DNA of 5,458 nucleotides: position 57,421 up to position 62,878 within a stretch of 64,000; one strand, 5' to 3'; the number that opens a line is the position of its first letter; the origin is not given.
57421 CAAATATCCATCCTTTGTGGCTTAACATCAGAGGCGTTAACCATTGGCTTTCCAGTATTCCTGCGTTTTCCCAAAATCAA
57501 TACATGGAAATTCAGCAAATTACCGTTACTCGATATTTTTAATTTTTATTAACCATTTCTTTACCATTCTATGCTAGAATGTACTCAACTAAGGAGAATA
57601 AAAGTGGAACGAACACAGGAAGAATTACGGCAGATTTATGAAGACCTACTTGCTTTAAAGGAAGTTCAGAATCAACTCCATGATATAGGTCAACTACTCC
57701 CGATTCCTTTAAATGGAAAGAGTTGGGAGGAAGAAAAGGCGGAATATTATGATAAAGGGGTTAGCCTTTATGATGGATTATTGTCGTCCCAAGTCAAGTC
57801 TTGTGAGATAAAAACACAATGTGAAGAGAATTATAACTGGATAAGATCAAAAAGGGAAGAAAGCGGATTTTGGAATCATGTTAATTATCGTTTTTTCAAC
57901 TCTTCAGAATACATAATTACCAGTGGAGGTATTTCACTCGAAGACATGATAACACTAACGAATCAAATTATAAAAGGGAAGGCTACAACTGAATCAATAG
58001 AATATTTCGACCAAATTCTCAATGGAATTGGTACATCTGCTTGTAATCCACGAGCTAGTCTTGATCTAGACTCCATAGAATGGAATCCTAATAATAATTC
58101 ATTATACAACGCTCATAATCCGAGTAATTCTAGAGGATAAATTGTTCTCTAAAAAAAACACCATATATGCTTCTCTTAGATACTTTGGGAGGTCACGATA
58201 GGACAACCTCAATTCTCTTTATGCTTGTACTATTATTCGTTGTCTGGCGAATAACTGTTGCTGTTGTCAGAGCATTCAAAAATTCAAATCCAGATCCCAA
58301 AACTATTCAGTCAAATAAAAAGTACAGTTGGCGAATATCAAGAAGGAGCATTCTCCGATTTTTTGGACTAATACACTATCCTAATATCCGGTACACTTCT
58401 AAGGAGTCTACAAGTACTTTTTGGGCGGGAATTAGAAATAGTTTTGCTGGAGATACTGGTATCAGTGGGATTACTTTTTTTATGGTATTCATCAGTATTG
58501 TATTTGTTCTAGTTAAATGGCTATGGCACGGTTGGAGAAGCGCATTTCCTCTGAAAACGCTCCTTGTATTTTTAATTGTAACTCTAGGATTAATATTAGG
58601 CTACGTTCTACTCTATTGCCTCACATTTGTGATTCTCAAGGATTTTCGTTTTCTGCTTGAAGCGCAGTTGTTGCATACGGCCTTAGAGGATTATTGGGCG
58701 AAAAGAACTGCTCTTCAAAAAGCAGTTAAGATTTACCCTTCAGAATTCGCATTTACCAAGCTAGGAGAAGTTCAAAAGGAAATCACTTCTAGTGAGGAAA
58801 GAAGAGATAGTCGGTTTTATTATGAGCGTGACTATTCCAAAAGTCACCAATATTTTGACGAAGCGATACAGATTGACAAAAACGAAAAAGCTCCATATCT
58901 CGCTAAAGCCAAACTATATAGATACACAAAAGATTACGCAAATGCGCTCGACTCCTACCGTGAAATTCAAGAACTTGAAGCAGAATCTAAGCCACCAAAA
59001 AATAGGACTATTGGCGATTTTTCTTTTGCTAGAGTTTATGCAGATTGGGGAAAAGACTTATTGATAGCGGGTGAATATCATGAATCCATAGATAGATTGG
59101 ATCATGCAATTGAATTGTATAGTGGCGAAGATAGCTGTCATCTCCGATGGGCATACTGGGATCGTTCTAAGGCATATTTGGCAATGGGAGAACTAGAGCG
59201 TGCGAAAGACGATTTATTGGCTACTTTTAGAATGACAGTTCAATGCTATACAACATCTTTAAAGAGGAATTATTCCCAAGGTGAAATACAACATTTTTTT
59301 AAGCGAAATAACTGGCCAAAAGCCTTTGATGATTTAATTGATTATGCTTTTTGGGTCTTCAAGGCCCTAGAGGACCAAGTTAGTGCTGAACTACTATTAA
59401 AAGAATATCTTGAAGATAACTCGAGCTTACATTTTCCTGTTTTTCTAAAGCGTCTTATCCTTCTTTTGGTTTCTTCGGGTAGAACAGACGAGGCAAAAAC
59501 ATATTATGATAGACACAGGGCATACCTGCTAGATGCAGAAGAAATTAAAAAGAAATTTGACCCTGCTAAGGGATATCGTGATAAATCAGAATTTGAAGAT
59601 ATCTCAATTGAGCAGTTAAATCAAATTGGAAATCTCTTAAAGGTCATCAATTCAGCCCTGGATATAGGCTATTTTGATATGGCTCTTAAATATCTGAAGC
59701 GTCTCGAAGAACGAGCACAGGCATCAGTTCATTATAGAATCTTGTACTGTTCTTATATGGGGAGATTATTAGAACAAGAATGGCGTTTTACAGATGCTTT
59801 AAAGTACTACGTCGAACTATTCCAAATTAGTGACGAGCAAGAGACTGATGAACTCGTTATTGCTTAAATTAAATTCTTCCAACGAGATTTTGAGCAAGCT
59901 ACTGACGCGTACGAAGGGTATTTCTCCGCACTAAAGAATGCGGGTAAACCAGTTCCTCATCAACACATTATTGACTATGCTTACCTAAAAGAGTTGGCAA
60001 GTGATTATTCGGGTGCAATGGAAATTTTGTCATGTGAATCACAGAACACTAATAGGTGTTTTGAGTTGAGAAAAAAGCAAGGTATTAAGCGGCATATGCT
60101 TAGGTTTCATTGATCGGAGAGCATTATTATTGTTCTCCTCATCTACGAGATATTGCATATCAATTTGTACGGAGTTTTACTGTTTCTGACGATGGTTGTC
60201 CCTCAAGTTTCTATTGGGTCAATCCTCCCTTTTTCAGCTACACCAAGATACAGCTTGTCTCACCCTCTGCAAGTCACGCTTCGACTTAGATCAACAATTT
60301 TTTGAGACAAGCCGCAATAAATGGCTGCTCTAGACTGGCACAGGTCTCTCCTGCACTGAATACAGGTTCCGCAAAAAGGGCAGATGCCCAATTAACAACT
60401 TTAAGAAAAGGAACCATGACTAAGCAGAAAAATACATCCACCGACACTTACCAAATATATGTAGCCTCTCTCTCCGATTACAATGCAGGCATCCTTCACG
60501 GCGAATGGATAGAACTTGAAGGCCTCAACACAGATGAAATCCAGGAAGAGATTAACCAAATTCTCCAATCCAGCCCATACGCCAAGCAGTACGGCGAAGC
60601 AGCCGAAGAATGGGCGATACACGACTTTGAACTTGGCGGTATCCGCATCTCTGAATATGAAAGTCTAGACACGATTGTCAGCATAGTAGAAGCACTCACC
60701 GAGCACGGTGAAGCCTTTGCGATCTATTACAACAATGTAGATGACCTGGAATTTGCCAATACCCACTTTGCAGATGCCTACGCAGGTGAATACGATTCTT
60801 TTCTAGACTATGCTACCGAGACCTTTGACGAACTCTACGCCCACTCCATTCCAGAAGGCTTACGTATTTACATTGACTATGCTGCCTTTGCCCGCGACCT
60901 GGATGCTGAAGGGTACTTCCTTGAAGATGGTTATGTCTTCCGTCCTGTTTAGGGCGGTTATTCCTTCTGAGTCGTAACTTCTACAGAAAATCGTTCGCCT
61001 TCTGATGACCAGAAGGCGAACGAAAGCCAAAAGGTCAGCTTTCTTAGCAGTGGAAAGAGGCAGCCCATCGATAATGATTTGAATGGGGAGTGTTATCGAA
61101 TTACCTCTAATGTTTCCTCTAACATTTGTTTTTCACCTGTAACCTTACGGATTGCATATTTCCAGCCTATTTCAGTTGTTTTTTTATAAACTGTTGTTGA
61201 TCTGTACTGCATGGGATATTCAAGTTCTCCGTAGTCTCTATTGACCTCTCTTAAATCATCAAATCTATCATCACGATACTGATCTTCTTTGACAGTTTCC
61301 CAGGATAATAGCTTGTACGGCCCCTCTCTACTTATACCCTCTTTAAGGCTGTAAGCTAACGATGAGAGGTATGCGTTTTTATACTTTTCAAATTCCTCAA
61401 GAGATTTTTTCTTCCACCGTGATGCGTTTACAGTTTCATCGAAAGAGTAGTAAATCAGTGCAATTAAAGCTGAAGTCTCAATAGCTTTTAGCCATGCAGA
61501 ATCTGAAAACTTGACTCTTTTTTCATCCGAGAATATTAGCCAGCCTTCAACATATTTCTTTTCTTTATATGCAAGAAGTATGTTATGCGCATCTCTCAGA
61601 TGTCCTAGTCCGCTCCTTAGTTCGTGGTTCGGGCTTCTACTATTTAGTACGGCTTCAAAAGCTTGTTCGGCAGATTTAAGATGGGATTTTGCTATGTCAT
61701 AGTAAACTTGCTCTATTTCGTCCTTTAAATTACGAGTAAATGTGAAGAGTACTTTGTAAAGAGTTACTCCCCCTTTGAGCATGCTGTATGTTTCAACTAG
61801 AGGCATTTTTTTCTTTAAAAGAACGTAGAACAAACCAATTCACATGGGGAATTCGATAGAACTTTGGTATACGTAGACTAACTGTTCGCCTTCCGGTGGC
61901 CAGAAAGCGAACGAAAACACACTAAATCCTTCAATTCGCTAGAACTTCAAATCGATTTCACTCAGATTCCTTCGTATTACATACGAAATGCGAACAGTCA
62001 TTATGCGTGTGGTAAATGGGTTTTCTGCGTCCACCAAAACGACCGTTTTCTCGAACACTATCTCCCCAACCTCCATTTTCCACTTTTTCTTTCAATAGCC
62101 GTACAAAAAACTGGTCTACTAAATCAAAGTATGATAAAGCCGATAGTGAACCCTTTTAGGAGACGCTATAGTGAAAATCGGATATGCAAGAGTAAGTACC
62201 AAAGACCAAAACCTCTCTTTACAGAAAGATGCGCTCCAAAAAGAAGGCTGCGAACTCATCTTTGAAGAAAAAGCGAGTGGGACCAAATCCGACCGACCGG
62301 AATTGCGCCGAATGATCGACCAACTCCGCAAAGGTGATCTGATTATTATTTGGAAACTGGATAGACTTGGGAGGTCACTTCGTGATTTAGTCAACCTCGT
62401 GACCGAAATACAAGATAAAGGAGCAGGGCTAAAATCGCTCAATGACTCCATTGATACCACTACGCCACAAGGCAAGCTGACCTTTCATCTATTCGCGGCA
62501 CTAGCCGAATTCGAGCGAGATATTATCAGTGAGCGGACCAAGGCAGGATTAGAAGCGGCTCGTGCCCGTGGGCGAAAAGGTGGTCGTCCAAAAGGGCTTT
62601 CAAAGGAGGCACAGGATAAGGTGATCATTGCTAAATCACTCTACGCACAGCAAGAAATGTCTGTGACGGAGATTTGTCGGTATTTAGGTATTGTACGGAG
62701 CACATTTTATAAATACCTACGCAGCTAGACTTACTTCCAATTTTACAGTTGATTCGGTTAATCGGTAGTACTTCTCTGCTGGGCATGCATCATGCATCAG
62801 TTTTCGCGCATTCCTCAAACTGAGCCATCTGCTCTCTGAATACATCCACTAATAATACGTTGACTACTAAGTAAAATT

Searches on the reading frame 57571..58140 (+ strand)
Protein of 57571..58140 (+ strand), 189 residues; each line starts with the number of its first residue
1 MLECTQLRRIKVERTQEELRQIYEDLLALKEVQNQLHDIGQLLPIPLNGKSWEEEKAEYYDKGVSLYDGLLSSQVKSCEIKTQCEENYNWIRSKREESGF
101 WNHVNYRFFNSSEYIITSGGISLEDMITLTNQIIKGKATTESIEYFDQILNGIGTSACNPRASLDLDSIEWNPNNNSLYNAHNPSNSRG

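Call 7: search_protein_families(library=pfam, proteins=[window:57571-58140:+], max_evalue=0.001)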
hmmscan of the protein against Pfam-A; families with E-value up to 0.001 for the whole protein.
window:57571-58140:+ (189 aa): 0 families

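Call 37: search_protein_families(library=pfam, proteins=[window:57571-58140:+], max_evalue=1)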
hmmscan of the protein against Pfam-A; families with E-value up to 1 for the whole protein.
window:57571-58140:+ (189 aa): 1 family
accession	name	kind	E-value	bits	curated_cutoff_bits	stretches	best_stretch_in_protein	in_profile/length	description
PF08367.16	M16C_assoc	-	0.35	10.4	25.3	1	5-38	17-50/252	Peptidase M16C associated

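Call 89: search_protein_families(library=phrogs, proteins=[window:57571-58140:+], max_evalue=0.001)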
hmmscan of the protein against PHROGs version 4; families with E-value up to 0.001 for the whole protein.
window:57571-58140:+ (189 aa): 0 families

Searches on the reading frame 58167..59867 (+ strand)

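Call 7: search_protein_families(library=pfam, proteins=[window:58167-59867:+], max_evalue=0.001)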
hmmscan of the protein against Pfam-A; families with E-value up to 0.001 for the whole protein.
window:58167-59867:+ (566 aa): 4 families
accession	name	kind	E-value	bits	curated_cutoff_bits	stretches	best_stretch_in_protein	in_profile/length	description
PF07719.23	TPR_2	-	9.9e-10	38.2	27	0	218-239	12-33/34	Tetratricopeptide repeat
PF13424.12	TPR_12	-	0.00039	21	30.1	1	288-348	3-66/77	Tetratricopeptide repeat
PF00515.34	TPR_1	-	0.00053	20.1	27.8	0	244-270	4-30/34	Tetratricopeptide repeat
PF13181.12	TPR_8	-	0.00055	20.3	25.7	0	244-272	4-32/34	Tetratricopeptide repeat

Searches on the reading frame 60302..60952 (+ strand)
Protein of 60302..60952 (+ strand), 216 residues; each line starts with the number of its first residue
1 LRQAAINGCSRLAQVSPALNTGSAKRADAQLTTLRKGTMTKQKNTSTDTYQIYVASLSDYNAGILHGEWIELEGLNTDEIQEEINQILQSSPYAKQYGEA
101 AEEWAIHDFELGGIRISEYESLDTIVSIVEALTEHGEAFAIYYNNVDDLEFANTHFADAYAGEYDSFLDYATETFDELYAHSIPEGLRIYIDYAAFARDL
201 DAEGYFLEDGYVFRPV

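Call 7: search_protein_families(library=pfam, proteins=[window:60302-60952:+], max_evalue=0.001)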
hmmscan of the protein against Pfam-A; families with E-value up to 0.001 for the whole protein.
window:60302-60952:+ (216 aa): 1 family
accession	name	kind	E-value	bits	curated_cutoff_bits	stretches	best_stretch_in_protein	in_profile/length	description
PF07275.16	ArdA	-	5.4e-39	134.7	27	1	52-213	1-155/155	Antirestriction protein (ArdA)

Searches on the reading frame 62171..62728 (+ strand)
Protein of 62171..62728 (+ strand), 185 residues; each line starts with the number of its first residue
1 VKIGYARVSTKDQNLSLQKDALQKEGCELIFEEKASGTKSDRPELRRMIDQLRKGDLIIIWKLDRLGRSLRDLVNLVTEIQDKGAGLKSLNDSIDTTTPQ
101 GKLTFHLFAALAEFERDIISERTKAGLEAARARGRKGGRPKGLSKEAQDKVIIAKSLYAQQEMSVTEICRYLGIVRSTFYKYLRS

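Call 11: search_protein_families(library=pfam, proteins=[window:62171-62728:+], max_evalue=0.001)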
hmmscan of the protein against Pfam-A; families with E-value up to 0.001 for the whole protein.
window:62171-62728:+ (185 aa): 5 families
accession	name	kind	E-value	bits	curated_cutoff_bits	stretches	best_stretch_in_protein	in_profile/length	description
PF00239.26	Resolvase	-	1e-49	168.8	23.3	1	3-136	2-145/145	Resolvase, N terminal domain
PF02796.21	HTH_7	-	7.8e-08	32.8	23.8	1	138-184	1-43/45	Helix-turn-helix domain of resolvase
PF13384.12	HTH_23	-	9e-05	22.6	24.6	1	157-184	13-39/50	Homeodomain-like domain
PF13551.12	HTH_29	-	0.00012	22.5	28.1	0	158-184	8-34/64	Winged helix-turn helix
PF13565.12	HTH_32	-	0.00061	20.7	33.7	0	124-183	11-73/73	Homeodomain-like domain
